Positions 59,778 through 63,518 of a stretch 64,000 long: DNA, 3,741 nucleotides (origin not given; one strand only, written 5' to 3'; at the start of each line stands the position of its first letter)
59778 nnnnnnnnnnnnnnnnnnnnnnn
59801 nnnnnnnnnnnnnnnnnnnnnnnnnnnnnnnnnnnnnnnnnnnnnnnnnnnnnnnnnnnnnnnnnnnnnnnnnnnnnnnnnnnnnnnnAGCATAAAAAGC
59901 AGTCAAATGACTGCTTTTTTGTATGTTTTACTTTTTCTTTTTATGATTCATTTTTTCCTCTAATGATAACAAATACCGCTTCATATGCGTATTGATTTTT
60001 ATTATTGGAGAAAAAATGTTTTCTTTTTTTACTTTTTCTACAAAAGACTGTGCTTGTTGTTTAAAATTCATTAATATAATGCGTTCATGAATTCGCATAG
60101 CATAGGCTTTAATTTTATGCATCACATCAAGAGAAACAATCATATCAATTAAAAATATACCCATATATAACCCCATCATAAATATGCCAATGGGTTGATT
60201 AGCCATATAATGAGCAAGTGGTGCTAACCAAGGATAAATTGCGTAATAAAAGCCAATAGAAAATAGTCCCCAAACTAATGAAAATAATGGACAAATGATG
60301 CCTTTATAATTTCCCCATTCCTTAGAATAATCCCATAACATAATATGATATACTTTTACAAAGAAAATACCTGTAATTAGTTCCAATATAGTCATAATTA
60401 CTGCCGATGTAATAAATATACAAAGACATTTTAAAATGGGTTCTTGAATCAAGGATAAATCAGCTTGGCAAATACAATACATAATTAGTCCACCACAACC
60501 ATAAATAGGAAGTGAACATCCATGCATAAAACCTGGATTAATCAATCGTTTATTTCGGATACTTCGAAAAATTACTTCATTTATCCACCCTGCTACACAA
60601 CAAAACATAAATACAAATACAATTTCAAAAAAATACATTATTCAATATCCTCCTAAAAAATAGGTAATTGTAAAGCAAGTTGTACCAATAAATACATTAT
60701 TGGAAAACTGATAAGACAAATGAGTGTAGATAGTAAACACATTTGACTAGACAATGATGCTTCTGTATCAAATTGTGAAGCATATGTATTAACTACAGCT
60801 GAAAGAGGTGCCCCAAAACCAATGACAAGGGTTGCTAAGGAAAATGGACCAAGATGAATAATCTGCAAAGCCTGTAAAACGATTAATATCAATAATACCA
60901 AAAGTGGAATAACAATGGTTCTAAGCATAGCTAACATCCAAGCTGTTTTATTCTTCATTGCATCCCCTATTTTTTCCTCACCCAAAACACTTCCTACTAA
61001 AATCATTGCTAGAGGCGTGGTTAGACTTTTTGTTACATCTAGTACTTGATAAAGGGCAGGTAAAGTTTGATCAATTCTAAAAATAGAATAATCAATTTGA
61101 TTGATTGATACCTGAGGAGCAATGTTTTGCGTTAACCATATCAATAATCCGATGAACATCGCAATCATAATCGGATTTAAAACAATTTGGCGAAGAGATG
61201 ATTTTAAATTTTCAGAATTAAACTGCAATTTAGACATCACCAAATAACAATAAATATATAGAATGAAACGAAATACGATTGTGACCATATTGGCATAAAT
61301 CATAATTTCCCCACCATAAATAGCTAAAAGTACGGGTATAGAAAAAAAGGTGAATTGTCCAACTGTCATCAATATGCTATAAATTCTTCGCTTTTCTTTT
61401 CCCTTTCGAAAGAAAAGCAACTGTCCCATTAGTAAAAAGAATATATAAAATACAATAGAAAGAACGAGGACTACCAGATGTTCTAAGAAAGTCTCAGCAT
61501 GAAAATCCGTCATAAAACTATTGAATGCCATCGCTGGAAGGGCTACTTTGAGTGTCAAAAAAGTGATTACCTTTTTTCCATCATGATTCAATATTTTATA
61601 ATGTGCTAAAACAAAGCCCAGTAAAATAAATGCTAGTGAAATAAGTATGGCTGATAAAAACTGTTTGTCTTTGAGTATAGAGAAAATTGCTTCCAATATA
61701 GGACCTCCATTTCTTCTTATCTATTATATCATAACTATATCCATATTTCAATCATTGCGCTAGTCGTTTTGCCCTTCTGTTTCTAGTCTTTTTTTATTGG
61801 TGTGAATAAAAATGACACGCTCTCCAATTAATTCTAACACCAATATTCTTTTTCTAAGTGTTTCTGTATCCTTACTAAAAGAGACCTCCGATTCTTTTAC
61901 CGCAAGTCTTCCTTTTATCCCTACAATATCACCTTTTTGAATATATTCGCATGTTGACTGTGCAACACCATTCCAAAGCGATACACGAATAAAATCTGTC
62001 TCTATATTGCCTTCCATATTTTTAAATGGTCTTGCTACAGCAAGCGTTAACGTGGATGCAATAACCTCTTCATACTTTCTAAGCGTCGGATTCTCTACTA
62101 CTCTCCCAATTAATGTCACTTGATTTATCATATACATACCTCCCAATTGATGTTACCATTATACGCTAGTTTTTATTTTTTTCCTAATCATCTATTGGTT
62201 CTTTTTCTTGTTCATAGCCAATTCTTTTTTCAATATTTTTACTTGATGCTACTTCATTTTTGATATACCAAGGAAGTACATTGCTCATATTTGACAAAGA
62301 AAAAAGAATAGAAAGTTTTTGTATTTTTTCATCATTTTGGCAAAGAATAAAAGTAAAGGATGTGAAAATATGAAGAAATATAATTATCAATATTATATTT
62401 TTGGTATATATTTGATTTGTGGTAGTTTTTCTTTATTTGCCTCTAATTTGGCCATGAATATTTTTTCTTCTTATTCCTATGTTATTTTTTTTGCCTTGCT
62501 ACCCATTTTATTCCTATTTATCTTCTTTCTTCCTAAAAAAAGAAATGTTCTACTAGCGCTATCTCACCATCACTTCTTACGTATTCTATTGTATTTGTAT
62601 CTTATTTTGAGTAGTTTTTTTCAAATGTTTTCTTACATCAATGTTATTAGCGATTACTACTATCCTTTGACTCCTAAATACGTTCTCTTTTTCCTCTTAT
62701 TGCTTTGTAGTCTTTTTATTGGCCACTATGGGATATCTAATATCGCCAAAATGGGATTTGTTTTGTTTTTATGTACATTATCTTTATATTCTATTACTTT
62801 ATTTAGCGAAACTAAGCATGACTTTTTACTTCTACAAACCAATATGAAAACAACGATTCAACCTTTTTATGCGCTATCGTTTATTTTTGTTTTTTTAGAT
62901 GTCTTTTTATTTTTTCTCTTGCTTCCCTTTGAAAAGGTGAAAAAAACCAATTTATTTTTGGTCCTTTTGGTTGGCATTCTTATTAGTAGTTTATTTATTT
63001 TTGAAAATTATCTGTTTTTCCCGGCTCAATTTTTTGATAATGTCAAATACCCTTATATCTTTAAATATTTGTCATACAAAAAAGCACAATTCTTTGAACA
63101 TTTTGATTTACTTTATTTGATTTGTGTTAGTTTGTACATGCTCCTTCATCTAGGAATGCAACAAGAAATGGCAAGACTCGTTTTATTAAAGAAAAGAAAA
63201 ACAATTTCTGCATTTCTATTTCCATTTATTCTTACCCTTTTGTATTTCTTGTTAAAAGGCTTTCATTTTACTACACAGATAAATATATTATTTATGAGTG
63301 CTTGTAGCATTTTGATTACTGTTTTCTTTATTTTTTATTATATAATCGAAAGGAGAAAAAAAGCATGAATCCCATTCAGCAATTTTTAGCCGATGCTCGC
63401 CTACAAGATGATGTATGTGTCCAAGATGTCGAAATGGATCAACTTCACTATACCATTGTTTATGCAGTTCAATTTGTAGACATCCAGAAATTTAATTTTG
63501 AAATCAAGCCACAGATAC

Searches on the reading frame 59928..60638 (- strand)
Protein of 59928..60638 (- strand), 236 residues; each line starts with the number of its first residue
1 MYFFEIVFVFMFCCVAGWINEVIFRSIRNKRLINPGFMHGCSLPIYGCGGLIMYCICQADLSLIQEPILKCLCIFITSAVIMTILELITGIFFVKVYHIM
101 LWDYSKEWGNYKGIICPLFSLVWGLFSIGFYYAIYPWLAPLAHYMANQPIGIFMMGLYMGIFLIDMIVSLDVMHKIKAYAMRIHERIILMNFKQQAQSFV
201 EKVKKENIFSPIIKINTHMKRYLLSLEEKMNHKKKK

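Call 95: search_protein_families(library=pfam, proteins=[window:59928-60638:-], max_evalue=0.00001)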
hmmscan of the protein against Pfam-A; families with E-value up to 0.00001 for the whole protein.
window:59928-60638:- (236 aa): 1 family
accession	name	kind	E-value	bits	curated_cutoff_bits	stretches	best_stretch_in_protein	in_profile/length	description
PF06541.16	ABC_trans_CmpB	-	2e-38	132.4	25.9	1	8-169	1-150/151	Putative ABC-transporter type IV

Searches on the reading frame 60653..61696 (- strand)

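Call 95: search_protein_families(library=pfam, proteins=[window:60653-61696:-], max_evalue=0.00001)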
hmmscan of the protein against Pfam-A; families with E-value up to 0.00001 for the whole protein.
window:60653-61696:- (347 aa): 1 family
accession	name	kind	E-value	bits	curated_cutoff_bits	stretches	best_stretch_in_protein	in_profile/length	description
PF03547.23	Mem_trans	-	2.7e-25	89.2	25.7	1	17-335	6-343/343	Membrane transport protein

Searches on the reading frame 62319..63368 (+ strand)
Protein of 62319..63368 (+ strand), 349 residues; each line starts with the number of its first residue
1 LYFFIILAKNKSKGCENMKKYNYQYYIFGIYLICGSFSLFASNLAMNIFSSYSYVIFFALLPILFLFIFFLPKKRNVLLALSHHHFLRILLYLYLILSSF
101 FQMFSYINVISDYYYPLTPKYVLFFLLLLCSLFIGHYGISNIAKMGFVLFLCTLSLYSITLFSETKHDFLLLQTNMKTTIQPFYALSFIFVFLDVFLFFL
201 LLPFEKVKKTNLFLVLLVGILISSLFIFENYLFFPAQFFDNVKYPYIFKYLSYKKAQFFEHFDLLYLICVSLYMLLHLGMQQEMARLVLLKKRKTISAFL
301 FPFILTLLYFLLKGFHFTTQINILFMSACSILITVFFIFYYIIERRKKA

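Call 95: search_protein_families(library=pfam, proteins=[window:62319-63368:+], max_evalue=0.00001)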
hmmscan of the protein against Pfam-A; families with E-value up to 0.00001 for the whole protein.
window:62319-63368:+ (349 aa): 1 family
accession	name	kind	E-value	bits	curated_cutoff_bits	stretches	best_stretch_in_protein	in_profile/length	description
PF03845.19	Spore_permease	-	1.7e-08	34.2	23.4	1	86-280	80-280/321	Spore germination protein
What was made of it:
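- Checked: A GerAB-type Spore_permease gene lies at 62319-63368 (call 95), so a spore-forming host is plausible.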
